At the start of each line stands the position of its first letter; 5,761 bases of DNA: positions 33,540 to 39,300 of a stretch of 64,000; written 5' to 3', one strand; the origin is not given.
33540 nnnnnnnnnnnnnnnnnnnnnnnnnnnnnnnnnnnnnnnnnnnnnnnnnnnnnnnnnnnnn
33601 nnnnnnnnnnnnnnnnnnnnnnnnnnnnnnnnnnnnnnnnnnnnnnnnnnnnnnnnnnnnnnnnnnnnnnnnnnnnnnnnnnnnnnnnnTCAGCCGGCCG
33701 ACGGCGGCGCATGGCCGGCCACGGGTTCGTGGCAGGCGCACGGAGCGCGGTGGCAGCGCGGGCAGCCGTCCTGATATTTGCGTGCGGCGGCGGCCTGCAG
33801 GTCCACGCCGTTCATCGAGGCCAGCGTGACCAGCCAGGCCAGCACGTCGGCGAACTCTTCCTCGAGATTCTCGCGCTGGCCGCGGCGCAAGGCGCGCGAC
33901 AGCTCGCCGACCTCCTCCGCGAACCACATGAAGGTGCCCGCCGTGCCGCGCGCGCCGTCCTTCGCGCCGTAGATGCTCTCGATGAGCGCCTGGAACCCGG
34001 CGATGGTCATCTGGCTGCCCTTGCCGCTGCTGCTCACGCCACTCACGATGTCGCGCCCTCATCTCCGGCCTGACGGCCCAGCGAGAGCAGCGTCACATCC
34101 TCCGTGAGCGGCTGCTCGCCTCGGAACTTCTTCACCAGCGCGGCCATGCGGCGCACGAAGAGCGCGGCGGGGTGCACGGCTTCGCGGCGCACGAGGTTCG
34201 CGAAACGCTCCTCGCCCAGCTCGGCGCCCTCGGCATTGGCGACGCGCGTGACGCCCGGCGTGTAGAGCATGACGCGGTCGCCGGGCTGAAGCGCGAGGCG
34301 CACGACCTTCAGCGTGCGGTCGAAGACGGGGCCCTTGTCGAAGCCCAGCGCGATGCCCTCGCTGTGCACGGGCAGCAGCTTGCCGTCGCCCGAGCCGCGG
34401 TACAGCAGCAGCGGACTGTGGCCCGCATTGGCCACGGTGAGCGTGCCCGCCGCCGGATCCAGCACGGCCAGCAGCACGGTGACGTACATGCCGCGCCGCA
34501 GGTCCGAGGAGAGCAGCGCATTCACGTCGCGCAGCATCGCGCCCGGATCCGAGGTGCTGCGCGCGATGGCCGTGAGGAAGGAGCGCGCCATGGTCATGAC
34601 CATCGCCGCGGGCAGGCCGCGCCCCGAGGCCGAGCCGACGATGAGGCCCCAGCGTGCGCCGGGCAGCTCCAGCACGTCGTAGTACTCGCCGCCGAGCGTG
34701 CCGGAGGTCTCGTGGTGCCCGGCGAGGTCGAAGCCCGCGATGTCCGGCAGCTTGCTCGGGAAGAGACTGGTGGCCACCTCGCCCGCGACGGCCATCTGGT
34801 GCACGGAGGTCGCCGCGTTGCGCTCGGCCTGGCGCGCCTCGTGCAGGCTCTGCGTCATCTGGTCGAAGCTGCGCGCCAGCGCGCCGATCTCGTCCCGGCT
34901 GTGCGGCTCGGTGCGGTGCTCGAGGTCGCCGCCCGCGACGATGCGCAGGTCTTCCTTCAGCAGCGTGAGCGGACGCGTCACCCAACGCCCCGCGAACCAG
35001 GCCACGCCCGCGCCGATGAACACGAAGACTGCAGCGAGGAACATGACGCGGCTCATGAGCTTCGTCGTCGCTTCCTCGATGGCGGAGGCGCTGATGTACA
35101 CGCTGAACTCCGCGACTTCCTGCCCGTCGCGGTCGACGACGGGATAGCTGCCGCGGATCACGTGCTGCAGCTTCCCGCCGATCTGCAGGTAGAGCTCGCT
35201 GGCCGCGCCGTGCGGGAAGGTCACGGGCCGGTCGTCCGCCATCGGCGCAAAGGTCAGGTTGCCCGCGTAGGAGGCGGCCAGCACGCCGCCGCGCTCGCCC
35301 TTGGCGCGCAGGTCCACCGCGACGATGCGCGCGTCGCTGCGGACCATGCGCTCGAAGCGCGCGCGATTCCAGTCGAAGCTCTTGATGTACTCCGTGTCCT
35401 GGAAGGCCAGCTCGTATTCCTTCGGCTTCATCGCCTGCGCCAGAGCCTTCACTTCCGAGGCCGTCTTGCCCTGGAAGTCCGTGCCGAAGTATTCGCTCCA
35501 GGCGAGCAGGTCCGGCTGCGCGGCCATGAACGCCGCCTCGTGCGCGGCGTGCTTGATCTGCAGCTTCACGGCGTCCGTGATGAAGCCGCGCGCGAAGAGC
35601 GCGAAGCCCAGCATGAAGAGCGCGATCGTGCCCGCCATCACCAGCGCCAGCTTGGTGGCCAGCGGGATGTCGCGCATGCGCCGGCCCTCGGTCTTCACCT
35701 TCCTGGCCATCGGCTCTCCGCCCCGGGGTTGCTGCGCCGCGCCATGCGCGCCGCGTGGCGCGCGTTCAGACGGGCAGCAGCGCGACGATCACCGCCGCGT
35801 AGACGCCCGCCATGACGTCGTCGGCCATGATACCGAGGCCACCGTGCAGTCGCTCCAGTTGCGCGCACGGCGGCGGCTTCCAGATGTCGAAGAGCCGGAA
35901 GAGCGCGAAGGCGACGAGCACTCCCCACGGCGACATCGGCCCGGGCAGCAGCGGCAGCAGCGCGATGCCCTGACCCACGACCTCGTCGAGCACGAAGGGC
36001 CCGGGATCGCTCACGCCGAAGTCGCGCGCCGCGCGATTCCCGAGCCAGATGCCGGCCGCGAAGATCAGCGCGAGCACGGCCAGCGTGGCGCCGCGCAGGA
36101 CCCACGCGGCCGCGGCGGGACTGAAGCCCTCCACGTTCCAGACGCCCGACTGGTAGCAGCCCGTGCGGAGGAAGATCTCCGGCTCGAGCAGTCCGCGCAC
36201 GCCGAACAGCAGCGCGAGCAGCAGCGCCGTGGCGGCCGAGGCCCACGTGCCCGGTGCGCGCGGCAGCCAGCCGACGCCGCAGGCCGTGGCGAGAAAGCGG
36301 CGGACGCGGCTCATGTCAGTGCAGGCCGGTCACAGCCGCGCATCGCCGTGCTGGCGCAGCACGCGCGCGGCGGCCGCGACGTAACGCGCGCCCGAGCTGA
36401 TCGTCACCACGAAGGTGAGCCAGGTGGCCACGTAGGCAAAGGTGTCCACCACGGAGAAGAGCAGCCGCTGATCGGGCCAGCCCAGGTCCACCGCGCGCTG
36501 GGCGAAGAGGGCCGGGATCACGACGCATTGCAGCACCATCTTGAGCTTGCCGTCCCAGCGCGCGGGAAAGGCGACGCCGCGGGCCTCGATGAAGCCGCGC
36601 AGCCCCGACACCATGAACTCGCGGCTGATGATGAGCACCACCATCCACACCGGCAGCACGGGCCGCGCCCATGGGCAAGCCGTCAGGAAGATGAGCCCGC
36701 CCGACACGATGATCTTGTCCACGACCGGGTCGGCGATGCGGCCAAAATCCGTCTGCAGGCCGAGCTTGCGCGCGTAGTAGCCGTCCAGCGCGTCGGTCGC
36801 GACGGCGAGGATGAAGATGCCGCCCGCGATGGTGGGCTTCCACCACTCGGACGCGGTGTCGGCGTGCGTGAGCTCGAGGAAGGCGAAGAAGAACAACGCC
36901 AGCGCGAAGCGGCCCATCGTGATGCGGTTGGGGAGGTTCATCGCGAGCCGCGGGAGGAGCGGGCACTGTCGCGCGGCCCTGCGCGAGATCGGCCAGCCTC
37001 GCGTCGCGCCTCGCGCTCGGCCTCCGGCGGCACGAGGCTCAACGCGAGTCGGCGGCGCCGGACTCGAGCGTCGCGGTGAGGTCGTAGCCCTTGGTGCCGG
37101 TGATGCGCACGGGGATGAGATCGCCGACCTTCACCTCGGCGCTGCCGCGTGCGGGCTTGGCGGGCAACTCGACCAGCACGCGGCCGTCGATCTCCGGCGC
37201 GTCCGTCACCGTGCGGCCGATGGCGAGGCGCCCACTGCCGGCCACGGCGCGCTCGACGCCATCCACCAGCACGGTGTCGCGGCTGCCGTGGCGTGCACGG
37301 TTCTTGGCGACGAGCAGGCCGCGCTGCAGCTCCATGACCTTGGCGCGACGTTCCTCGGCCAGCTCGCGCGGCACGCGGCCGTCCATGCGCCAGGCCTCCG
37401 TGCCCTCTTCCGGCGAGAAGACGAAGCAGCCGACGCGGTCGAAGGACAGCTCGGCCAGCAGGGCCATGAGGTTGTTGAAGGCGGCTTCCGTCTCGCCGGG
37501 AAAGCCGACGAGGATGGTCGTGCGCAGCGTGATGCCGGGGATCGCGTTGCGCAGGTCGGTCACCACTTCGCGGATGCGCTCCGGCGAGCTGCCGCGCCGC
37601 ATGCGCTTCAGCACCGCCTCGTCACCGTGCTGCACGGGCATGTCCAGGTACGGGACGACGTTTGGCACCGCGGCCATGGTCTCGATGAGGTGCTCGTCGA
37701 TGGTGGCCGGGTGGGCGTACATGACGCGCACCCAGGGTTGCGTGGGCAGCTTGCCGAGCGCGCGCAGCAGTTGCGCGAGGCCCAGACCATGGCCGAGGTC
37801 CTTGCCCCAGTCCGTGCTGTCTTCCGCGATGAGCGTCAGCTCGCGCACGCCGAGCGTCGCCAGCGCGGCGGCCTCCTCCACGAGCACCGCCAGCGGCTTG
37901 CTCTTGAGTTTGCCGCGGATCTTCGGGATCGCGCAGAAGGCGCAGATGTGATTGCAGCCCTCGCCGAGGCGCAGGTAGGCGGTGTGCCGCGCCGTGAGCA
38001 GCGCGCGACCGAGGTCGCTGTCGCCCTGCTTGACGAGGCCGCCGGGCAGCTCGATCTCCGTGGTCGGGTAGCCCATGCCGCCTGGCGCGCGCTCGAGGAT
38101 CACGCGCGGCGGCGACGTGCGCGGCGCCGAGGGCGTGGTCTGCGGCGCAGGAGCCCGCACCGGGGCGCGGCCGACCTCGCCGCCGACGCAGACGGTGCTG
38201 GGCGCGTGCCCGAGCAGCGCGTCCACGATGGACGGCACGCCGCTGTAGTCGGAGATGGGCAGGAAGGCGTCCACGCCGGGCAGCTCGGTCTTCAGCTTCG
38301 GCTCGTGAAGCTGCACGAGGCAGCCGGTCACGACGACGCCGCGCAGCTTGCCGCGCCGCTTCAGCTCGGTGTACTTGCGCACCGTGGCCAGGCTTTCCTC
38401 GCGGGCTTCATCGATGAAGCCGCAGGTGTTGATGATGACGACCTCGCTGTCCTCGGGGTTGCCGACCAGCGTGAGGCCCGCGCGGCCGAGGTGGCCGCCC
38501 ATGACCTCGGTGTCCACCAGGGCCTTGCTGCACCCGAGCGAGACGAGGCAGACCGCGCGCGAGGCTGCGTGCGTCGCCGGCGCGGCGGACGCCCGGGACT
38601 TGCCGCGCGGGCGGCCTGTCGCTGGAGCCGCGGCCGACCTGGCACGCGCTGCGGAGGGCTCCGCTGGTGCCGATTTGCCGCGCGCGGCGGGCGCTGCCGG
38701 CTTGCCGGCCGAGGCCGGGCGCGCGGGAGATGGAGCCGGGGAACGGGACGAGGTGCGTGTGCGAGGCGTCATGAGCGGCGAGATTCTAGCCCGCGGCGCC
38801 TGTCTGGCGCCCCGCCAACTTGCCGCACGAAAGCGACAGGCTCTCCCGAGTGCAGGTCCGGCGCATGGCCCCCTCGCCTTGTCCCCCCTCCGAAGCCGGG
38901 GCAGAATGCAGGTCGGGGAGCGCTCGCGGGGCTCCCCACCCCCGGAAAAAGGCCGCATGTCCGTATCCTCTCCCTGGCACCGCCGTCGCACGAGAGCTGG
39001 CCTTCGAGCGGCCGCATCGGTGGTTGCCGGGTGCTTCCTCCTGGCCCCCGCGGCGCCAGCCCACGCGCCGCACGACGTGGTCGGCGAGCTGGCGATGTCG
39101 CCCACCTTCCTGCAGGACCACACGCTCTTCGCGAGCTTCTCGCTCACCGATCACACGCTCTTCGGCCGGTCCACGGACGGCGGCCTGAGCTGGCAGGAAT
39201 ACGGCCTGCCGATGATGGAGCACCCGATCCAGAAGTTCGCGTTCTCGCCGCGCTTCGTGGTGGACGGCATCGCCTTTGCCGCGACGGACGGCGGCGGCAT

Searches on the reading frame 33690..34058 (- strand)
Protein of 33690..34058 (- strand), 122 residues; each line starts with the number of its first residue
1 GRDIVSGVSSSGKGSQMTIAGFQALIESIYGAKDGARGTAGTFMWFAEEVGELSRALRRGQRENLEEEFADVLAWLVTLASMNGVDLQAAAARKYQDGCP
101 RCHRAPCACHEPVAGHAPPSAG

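Call 47: search_protein_families(library=pfam, proteins=[window:33690-34058:-], max_evalue=0.001)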
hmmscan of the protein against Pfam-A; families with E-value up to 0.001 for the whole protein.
window:33690-34058:- (122 aa): 3 families
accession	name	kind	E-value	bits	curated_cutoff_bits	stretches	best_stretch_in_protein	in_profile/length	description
PF03819.22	MazG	-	8.1e-11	42.5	22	1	44-102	8-73/74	MazG nucleotide pyrophosphohydrolase domain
PF01503.22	PRA-PH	-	0.00015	22.5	21.3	1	45-89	33-77/86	Phosphoribosyl-ATP pyrophosphohydrolase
PF12643.12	MazG-like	-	0.00086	20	27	0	48-89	17-58/85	MazG-like family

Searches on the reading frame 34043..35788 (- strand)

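Call 47: search_protein_families(library=pfam, proteins=[window:34043-35788:-], max_evalue=0.001)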
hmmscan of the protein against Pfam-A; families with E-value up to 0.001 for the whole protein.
window:34043-35788:- (581 aa): 2 families
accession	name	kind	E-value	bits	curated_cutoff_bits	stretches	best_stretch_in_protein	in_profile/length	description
PF07228.17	SpoIIE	-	4.1e-42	144.8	25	1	377-571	2-190/192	Stage II sporulation protein E (SpoIIE)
PF00672.30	HAMP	-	1.8e-13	51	25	1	266-317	2-53/53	HAMP domain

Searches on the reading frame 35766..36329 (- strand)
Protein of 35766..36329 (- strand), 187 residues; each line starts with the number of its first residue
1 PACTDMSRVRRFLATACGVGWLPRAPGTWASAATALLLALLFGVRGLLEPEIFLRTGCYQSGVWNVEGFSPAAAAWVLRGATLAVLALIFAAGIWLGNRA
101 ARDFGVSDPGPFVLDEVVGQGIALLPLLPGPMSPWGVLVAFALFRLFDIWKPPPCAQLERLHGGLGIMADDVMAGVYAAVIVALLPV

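Call 47: search_protein_families(library=pfam, proteins=[window:35766-36329:-], max_evalue=0.001)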
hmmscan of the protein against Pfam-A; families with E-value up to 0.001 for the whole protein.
window:35766-36329:- (187 aa): 1 family
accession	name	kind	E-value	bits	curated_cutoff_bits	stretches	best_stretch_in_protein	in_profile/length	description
PF04608.18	PgpA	-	1.7e-39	135.5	28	1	12-185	1-140/141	Phosphatidylglycerophosphatase A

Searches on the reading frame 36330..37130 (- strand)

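Call 47: search_protein_families(library=pfam, proteins=[window:36330-37130:-], max_evalue=0.001)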
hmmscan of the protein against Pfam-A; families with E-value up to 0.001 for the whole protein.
window:36330-37130:- (266 aa): 1 family
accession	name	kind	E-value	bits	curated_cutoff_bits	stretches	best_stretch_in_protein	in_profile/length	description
PF01066.26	CDP-OH_P_transf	-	2.5e-33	116.1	22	1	64-244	1-151/152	CDP-alcohol phosphatidyltransferase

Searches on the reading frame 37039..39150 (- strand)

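Call 65: search_protein_families(library=pfam, proteins=[window:37039-39150:-], max_evalue=0.001)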
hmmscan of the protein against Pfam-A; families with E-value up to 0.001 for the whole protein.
window:37039-39150:- (703 aa): 3 families
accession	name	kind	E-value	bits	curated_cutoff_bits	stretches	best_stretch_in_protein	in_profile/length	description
PF04055.27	Radical_SAM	-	3.8e-22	79.6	29.5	1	395-564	3-165/166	Radical SAM superfamily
PF00919.26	UPF0004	-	4.4e-21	75.2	27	1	200-297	2-97/98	Uncharacterized protein family UPF0004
PF18693.7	TRAM_2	-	1.5e-12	47.9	27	1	622-694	2-61/63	TRAM domain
